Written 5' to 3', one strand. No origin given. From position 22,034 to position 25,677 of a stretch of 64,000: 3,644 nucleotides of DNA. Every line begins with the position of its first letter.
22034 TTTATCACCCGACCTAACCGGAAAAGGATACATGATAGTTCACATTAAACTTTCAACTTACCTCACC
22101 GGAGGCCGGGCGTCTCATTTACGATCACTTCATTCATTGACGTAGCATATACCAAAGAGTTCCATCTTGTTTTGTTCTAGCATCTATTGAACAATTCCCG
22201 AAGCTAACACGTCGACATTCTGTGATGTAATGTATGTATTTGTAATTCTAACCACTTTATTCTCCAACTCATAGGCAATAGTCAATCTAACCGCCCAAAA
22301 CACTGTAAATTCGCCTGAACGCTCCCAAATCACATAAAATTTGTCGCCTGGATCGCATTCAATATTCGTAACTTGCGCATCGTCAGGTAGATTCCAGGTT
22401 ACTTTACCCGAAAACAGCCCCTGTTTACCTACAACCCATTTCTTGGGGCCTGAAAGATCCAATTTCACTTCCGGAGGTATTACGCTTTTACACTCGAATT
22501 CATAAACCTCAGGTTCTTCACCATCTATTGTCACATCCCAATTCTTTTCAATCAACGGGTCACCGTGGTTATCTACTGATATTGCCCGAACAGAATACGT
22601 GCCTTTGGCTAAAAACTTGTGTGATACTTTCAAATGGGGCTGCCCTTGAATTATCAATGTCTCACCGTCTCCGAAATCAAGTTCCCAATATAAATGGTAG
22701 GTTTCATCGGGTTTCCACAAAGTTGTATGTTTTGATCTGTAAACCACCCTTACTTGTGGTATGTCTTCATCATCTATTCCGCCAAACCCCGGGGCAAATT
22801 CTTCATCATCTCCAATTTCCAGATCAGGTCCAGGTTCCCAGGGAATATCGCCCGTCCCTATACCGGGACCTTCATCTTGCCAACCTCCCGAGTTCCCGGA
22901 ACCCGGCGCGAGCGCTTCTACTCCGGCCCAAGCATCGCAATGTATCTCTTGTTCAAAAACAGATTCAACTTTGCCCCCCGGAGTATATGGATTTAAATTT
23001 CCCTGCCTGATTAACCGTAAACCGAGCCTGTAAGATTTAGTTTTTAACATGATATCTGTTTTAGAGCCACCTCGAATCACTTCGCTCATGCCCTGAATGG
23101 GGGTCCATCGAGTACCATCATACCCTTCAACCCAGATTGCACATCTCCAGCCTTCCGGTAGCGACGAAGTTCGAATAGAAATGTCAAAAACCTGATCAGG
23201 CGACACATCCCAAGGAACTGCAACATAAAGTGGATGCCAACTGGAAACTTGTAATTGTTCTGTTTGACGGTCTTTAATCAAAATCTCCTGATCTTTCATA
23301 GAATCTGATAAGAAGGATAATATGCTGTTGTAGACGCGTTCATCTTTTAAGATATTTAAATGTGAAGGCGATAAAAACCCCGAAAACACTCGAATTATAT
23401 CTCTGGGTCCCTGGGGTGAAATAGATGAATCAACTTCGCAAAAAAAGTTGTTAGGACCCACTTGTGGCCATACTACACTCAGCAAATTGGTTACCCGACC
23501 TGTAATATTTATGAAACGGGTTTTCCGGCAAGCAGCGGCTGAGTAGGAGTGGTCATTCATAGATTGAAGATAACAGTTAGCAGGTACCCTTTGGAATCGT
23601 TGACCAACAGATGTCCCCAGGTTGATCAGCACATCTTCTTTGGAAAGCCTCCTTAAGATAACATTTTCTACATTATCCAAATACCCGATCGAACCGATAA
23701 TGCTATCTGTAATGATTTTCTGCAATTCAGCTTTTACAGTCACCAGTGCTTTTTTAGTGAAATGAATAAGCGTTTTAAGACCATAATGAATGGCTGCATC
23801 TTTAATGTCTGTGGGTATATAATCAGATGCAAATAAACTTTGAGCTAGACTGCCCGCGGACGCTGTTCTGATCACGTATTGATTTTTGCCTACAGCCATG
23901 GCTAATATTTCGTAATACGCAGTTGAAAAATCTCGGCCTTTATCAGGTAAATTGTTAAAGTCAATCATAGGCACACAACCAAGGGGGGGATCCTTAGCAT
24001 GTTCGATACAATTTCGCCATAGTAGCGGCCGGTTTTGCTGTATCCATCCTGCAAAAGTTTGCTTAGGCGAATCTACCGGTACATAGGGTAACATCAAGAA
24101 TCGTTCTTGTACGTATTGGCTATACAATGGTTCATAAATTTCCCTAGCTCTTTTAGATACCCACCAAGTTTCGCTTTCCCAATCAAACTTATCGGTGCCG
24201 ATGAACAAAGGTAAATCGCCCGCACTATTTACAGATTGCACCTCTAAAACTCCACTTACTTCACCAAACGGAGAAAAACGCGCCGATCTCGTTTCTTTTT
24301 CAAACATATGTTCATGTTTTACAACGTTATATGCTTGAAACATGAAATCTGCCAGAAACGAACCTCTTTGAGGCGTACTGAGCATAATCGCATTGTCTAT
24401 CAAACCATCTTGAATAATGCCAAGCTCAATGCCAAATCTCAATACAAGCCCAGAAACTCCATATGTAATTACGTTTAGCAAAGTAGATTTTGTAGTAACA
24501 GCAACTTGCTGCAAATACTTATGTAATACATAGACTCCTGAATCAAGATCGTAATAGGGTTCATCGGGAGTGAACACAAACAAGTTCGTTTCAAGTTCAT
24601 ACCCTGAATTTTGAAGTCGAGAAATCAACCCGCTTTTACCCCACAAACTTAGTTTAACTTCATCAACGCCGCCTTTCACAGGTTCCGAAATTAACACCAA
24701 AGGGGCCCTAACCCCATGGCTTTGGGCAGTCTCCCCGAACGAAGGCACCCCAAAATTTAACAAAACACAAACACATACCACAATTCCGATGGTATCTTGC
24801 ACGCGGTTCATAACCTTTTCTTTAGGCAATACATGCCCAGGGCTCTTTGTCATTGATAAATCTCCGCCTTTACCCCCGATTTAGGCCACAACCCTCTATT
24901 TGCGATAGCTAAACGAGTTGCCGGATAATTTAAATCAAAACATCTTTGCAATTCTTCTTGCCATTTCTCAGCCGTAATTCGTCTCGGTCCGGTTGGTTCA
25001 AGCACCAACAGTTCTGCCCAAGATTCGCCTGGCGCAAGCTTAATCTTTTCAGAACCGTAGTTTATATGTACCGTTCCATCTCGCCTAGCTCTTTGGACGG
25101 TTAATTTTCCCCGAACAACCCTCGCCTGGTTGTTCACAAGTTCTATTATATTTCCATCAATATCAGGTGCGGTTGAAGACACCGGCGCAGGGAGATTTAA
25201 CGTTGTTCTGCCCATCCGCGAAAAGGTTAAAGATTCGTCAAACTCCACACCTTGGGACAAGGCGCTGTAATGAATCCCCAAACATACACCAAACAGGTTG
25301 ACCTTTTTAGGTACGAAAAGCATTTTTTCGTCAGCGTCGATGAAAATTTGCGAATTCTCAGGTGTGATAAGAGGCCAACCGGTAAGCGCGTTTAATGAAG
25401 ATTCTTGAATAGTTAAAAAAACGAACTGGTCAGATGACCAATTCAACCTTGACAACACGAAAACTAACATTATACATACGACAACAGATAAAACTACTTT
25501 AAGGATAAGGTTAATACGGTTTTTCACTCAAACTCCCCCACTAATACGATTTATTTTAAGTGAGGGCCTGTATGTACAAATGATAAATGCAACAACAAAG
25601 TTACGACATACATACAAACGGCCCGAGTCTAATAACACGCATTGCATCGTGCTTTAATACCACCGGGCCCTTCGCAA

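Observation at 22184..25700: Two-gene operon encoding a membrane-anchored protein and an 889-aa secreted PKD-domain protein of unknown function, with its own promoter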

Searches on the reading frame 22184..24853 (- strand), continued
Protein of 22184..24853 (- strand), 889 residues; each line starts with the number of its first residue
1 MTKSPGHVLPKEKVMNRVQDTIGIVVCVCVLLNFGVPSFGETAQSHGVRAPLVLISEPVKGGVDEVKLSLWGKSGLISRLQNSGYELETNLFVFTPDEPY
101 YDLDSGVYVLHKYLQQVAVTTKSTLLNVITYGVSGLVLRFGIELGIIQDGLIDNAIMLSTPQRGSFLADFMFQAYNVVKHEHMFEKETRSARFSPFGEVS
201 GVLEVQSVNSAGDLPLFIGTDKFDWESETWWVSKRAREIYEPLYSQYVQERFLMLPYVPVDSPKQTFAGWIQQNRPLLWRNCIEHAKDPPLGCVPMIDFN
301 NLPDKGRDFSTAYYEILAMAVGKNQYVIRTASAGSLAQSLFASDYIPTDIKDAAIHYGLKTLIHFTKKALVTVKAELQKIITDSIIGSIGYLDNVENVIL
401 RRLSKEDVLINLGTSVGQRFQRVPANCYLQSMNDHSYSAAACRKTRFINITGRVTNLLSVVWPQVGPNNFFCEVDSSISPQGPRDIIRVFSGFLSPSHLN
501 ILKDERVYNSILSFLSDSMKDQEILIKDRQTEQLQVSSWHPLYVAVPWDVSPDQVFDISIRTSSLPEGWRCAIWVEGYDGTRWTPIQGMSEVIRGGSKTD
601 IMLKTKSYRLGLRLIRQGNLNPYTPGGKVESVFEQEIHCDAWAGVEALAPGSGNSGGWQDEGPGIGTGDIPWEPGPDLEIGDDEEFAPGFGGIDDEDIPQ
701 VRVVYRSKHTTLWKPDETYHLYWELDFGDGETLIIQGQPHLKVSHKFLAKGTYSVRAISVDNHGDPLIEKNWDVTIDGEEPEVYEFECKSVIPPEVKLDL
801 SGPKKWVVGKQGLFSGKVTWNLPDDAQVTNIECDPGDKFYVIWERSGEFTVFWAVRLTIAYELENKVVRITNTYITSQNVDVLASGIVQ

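Call 71: search_protein_families(library=padloc, proteins=[window:22184-24853:-], max_evalue=0.01)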
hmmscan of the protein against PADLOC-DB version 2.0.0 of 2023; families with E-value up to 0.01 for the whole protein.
window:22184-24853:- (889 aa): 0 families

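Call 74: fold_search(model_id=the predicted structure, library=pdb)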
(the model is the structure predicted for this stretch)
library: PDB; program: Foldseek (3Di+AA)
matches with E <= 10: 1632; with E <= 0.001: 40
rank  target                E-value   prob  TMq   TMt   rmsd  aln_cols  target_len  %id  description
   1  6wpx_B                4.0e-06  1.00  0.19  0.34  34.3       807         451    8  Crystal structure of Bacillus licheniformis lipase BlEst2 in propetide form (released 2021-06-09)
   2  8yzn                  3.1e-05  0.99  0.16  0.26  19.2       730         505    8  Crystal structural analysis of PaL (released 2024-04-17)
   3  1ys1                  5.0e-05  1.00  0.12  0.32  11.7       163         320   23  Burkholderia cepacia lipase complexed with hexylphosphonic acid (R)-2-methyl-3-phenylpropyl ester (released 2005-05-17)
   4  7cof                  6.6e-05  1.00  0.13  0.33   7.1       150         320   24  Cholesterol esterase from Burkholderia stabilis (orthorhombic crystal form) (released 2020-12-16)
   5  1qge_D                9.2e-05  1.00  0.12  0.46   3.1       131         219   24  NEW CRYSTAL FORM OF PSEUDOMONAS GLUMAE (FORMERLY CHROMOBACTERIUM VISCOSUM ATCC 6918) LIPASE (released 1999-05-06)
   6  2es4_B                9.2e-05  1.00  0.12  0.32  12.7       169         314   24  Crystal structure of the Burkholderia glumae lipase-specific foldase in complex with its cognate lipase (released 2006-03-07)
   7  8yzo                  1.1e-04  0.98  0.16  0.26  19.4       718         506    8  Crystal structural analysis of PaL mutant L297M (released 2024-04-17)
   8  8xy5_A                1.2e-04  1.00  0.11  0.30   3.1       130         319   25  Open conformation of Burkholderia stagnalis lipase (released 2025-01-22)
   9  4lip_D                1.2e-04  1.00  0.13  0.33   7.1       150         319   24  PSEUDOMONAS LIPASE COMPLEXED WITH RC-(RP, SP)-DIBUTYLCARBAMOYLGLYCERO-3-O-BUTYLPHOSPHONATE (released 1998-08-19)
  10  6fg9_A                1.6e-04  1.00  0.07  0.07  15.0       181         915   14  Mouse SORCS2 ectodomain (sortilin related VPS10 domain containing receptor 2) (released 2018-08-01)
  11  1cvl                  1.8e-04  1.00  0.12  0.32  12.1       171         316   24  CRYSTAL STRUCTURE OF BACTERIAL LIPASE FROM CHROMOBACTERIUM VISCOSUM ATCC 6918 (released 1997-04-01)
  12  2lip                  2.0e-04  1.00  0.13  0.34   9.4       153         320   22  PSEUDOMONAS LIPASE OPEN CONFORMATION (released 1997-03-12)
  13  9nrc_A                2.2e-04  0.97  0.09  0.11  31.5       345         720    8  TMPRSS6 in complex with REGN7999 Fab and REGN8023 Fab (released 2025-07-09)
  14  5mlx_A                2.5e-04  1.00  0.12  0.29   7.2       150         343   11  Open loop conformation of PhaZ7 Y105E mutant (released 2017-05-10)
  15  6cl4                  2.7e-04  1.00  0.11  0.33   3.6       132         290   17  LipC12 - Lipase from metagenomics (released 2019-03-13)
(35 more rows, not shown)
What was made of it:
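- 24359..24712 (-): Large protein, aa 48-165: N-terminal half of the lipase-type alpha/beta-hydrolase core. The oxyanion position is S56-E57-P58, the nucleophile position is G132, and the TPQRGSF motif is present. Foldseek hits to family I lipases (call 74).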

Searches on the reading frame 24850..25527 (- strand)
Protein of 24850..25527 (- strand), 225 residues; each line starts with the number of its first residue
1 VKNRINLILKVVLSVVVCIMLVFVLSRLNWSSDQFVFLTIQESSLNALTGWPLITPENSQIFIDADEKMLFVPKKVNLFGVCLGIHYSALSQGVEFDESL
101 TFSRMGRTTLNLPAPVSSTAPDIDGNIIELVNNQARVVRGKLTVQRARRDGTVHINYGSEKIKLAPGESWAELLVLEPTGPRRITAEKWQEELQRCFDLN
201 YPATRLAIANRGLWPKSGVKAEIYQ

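Call 3: search_protein_families(library=pfam, proteins=[window:24850-25527:-], max_evalue=0.1)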
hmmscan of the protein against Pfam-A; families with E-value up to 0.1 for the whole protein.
window:24850-25527:- (225 aa): 0 families

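Call 4: search_protein_families(library=ncbifam, proteins=[window:24850-25527:-], max_evalue=0.1)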
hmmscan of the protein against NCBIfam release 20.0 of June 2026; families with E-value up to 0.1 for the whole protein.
window:24850-25527:- (225 aa): 0 families

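Call 8: find_homologous_proteins(query=window:24850-25527:-, max_evalue=0.001)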
Query window:24850-25527:- (225 aa): 28 proteins with E <= 0.001 among 340 candidates.
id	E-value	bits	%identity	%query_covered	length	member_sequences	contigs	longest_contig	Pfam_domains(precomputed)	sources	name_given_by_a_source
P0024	6.4e-145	498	100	100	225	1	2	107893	-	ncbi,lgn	-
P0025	6.2e-91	322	64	98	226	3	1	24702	-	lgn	-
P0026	7.1e-87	309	60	98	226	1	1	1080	-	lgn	-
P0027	8.2e-85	302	62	98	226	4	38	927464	-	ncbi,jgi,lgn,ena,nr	ncbi:MAG: hypothetical protein ACOX35_04360 [Bacillota bacterium]|jgi:hypothetical protein|nr:hypoth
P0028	1.0e-82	295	62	97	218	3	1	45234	-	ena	-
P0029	1.5e-82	294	61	99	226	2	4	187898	-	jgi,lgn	jgi:hypothetical protein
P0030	2.1e-81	291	61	99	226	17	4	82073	-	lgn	-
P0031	7.9e-81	289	60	99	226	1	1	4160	-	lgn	-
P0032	2.4e-80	287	58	92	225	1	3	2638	-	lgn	-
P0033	2.9e-80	287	59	98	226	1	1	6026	-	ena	-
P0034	3.3e-77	277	56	92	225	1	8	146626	-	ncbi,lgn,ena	-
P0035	3.4e-74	267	56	95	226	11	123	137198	-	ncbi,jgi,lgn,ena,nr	ncbi:MAG TPA: hypothetical protein PLB36_03160 [Bacillota bacterium]|nr:hypothetical protein [Candid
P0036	4.7e-72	260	55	99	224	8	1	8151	-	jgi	jgi:hypothetical protein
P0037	7.7e-72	259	56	99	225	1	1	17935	-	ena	-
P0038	9.3e-71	256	54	100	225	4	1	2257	-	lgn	-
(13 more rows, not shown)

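Call 46: predict_structure(alignment_id=A2)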
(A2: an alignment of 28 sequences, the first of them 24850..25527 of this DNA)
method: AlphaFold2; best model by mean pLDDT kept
length: 225 residues; sequences in the alignment: 28
mean_pLDDT: 88.7   pTM: 0.81
mean pLDDT of the five models: 88.7, 84.0, 83.0, 82.5, 81.6
residues with pLDDT >= 90: 146; 70-90: 59; 50-70: 19; < 50: 1
segments of 3 or more residues with pLDDT < 50: none
pLDDT, mean of each block of 10 residues (from residue 1): 79 91 73 89 87 61 91 89 95 88 94 89 84 93 95 96 98 95 93 92 97 94 65
secondary structure, 60 per line:
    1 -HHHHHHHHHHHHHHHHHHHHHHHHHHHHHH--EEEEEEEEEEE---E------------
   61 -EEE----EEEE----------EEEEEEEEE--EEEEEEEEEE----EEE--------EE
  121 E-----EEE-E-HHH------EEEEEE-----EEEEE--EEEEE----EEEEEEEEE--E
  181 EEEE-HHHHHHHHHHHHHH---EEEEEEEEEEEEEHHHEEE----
elements in order: H2-31 E34-44 E62-64 E69-72 E83-91 E94-103 E108-110 E119-121 E127-129 E142-147 E153-157 E160-164 E169-177 E180-184 H186-199 E203-215 E219-221
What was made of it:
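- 24850..25527 (-): Small partner gene, 225 aa, GTG start. It has an N-terminal TM helix (aa ~2-31) and an all-beta extracytoplasmic domain with one helix. The C-terminal motif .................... is conserved. AlphaFold pLDDT 88.7, pTM 0.81 (call 46).
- On Lipase / membrane-anchored foldase (Lif) two-gene systems: Partner helix 2-31 (call 46).
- A membrane partner is present (call 46).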

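Call 54: search_protein_families(library=pfam, alignment_id=A2, max_evalue=1)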
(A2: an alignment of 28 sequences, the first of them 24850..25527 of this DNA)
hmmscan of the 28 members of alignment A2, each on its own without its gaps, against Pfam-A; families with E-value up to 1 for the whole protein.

A. member 1, window:24850-25527:- (225 aa): 1 family
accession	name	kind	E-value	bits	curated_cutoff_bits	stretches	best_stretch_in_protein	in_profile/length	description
PF11712.13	Vma12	-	0.33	11.4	25.5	1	2-40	72-112/137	Endoplasmic reticulum-based factor for assembly of V-ATPase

B. families by the number of members that match (of 28 scanned): 14 families
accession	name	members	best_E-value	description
PF11038.14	DGF-1_5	2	0.12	Dispersed gene family protein 1, region 4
PF00027.35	cNMP_binding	2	0.13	Cyclic nucleotide-binding domain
PF17159.10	MASE3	1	0.0081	Membrane-associated sensor domain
PF20426.4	NBCH_WD40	1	0.011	Neurobeachin beta propeller domain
PF16875.11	Glyco_hydro_36N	1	0.021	Glycosyl hydrolase family 36 N-terminal domain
PF14981.11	FAM165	1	0.035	FAM165 family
PF07883.17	Cupin_2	1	0.05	Cupin domain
PF05593.20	RHS_repeat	1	0.057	RHS Repeat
PF10945.13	CBP_BcsR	1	0.075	Cellulose biosynthesis protein BcsR-like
PF07202.18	Tcp10_C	1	0.11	T-complex protein 10 C-terminus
PF07352.17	Phage_Mu_Gam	1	0.12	Bacteriophage Mu Gam like protein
PF10753.14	Toxin_GhoT_OrtT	1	0.13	Toxin GhoT_OrtT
PF14991.11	MLANA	1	0.17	Protein melan-A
PF11712.13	Vma12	1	0.33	Endoplasmic reticulum-based factor for assembly of V-ATPase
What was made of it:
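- On Lipase / membrane-anchored foldase (Lif) two-gene systems: No Pfam family at all (calls 3, 54).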

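Call 71: search_protein_families(library=padloc, proteins=[window:24850-25527:-], max_evalue=0.01)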
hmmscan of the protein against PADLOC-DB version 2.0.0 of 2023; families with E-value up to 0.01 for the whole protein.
window:24850-25527:- (225 aa): 0 families
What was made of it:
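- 24850..25527 (-): No Pfam, NCBIfam or PADLOC family (calls 3, 4, 54, 71).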

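Call 81: find_homologous_proteins(query=A6, max_evalue=0.001)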
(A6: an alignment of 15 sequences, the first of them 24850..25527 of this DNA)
Query A6 (15 sequences) (225 aa, profile of the alignment): 32 proteins with E <= 0.001 among 8000 candidates.
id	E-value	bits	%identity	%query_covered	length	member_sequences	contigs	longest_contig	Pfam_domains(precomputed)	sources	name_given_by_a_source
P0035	4.9e-91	322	56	95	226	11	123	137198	-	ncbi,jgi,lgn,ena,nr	ncbi:MAG TPA: hypothetical protein PLB36_03160 [Bacillota bacterium]|nr:hypothetical protein [Candid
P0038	1.5e-90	320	54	100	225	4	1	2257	-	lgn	-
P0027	3.8e-90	319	62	98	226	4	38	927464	-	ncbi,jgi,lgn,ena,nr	ncbi:MAG: hypothetical protein ACOX35_04360 [Bacillota bacterium]|jgi:hypothetical protein|nr:hypoth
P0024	4.7e-89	316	100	100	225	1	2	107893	-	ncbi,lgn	-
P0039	6.4e-89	315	53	100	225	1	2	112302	-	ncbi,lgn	-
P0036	2.7e-85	303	55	99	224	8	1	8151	-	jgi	jgi:hypothetical protein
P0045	2.9e-85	303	45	95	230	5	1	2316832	-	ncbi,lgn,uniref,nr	ncbi:MAG: hypothetical protein IMF26_08570 [Candidatus Fermentithermobacillus carboniphilus]|uniref:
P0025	2.7e-84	300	64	98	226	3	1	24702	-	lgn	-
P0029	9.6e-84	298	61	99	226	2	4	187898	-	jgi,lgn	jgi:hypothetical protein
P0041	1.0e-83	298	49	97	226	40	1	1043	-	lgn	-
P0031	1.1e-83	298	60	99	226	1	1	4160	-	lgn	-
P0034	1.6e-83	297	56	92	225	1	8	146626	-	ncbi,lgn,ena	-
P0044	2.2e-83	297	43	99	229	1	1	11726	-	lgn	-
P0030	3.8e-83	296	61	99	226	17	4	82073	-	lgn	-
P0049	2.4e-82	294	44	93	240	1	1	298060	-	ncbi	-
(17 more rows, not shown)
